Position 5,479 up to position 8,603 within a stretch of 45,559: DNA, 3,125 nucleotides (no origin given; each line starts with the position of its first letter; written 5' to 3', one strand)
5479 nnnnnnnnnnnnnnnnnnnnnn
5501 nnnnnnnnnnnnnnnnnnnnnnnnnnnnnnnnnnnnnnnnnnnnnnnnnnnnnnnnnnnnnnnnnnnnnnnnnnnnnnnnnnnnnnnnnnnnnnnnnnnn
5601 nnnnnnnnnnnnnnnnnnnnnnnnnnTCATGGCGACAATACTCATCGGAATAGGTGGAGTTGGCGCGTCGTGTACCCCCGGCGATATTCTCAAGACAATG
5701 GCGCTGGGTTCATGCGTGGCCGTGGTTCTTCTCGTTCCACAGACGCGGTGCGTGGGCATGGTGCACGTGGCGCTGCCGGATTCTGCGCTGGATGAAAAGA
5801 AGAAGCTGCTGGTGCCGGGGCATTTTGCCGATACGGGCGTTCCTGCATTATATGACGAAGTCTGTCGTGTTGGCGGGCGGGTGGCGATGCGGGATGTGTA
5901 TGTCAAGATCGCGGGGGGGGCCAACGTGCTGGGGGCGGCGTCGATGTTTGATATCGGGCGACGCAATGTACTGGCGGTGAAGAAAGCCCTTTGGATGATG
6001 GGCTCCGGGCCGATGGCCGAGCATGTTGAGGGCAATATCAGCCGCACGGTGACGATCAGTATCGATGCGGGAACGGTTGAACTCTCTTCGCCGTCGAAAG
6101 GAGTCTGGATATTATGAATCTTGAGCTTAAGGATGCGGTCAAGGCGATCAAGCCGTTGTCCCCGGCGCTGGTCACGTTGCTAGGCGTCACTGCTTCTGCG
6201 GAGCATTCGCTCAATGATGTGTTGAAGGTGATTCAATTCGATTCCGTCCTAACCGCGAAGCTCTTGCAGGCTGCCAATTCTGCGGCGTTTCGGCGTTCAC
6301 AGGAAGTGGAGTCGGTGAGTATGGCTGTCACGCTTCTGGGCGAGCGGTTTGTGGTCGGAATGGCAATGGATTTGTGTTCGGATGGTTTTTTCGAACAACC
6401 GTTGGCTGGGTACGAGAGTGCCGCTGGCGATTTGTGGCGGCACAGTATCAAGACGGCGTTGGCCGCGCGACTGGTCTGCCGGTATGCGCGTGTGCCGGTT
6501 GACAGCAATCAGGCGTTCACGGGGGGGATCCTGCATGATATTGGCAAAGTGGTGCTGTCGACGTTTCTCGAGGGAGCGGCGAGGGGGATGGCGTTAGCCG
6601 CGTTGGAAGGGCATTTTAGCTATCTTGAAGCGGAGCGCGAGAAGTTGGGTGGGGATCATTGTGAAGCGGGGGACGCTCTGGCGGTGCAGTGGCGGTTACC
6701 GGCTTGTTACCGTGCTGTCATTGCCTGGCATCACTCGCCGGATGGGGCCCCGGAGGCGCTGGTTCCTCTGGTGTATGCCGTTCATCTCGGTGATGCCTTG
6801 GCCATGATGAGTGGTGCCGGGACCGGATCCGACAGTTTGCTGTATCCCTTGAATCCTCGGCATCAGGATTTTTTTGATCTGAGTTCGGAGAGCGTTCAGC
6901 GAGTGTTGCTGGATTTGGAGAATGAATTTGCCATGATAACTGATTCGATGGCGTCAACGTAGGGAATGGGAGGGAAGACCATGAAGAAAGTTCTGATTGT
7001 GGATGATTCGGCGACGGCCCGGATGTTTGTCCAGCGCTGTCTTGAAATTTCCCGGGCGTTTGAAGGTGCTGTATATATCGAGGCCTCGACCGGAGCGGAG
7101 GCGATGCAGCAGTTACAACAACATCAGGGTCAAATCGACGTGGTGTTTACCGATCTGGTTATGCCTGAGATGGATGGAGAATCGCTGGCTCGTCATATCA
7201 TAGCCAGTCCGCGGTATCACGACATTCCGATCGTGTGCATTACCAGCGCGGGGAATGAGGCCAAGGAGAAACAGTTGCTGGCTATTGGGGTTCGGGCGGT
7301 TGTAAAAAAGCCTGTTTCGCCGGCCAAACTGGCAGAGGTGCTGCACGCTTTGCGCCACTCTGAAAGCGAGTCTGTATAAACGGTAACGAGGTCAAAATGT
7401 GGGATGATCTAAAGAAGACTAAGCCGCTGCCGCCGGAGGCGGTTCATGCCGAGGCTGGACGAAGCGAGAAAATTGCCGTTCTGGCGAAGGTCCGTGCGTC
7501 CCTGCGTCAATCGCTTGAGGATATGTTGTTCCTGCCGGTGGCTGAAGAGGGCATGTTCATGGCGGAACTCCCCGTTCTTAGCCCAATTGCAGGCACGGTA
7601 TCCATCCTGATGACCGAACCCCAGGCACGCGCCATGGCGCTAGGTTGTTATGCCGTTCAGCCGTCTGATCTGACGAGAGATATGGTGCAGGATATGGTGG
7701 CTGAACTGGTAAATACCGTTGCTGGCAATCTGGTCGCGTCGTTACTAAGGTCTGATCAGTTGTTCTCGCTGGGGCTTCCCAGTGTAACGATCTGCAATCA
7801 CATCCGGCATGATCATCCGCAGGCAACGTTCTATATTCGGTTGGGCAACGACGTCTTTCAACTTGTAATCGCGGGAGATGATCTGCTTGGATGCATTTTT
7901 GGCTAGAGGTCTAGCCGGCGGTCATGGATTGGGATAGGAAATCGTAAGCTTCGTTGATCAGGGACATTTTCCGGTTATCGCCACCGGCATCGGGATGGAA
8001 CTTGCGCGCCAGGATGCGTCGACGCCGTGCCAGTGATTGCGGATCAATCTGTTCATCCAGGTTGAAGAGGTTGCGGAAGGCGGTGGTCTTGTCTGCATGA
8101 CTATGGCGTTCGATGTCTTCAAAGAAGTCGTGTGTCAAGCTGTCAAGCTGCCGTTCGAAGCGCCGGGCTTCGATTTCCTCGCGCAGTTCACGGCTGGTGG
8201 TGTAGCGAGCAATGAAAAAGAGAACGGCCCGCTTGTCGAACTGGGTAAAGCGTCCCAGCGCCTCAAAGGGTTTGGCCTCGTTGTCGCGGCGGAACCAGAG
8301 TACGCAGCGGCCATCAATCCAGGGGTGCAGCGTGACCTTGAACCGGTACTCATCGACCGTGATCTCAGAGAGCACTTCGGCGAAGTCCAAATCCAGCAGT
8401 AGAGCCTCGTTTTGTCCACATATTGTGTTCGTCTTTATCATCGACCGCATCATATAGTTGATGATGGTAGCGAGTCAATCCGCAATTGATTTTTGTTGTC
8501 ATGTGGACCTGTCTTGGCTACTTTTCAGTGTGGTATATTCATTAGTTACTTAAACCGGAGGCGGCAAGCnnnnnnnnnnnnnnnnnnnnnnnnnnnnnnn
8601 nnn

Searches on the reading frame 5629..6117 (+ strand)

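Call 38: search_protein_families(library=pfam, proteins=[window:5629-6117:+])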
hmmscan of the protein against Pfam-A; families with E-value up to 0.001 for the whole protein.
window:5629-6117:+ (162 aa): 1 family
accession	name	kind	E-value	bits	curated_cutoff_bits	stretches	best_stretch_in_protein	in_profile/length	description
PF03975.18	CheD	-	8.4e-21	74.6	25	1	49-152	2-106/108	CheD chemotactic sensory transduction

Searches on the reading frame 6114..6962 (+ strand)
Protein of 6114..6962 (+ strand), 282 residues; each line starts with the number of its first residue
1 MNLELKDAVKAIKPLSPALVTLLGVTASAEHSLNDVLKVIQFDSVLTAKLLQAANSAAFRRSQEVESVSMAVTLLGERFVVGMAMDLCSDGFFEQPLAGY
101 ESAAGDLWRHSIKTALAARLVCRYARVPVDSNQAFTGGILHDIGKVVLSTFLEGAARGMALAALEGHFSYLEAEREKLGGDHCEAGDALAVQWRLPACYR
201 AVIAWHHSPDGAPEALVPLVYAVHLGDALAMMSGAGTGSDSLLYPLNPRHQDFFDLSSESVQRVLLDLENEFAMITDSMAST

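Call 38: search_protein_families(library=pfam, proteins=[window:6114-6962:+])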
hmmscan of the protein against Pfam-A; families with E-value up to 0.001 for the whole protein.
window:6114-6962:+ (282 aa): 2 families
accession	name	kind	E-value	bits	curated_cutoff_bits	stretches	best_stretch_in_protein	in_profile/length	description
PF08668.18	HDOD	-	4.7e-44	150.7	22.9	1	15-209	4-196/196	HDOD domain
PF01966.28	HD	-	1.1e-06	29.3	22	1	108-231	2-115/116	HD domain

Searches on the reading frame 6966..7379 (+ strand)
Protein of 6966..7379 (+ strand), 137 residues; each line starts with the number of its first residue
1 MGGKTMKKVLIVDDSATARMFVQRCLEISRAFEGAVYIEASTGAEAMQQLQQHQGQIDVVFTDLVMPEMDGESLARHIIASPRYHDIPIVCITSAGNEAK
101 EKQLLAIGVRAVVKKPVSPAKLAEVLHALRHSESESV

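Call 38: search_protein_families(library=pfam, proteins=[window:6966-7379:+])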
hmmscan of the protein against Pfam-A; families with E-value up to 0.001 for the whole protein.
window:6966-7379:+ (137 aa): 2 families
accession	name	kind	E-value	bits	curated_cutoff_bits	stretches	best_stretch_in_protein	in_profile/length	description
PF00072.30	Response_reg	-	3.2e-21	76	30.2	1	9-126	1-110/111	Response regulator receiver domain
PF21332.3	AmiR_N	-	0.00052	20.4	27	1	53-125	37-106/111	AmiR, N-terminal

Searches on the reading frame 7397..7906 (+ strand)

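Call 38: search_protein_families(library=pfam, proteins=[window:7397-7906:+])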
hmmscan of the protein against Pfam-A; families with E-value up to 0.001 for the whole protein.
window:7397-7906:+ (169 aa): 1 family
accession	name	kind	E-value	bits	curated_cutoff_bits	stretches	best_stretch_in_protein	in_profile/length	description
PF13690.11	CheX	-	5.6e-08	33.2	27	1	62-137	9-79/94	Chemotaxis phosphatase CheX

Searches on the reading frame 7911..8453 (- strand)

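Call 38: search_protein_families(library=pfam, proteins=[window:7911-8453:-])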
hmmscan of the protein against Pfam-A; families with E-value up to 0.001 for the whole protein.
window:7911-8453:- (180 aa): 1 family
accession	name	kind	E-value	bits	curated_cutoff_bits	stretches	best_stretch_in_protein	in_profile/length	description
PF00226.36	DnaJ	-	0.00026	21.5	27.8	1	131-175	7-55/63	DnaJ domain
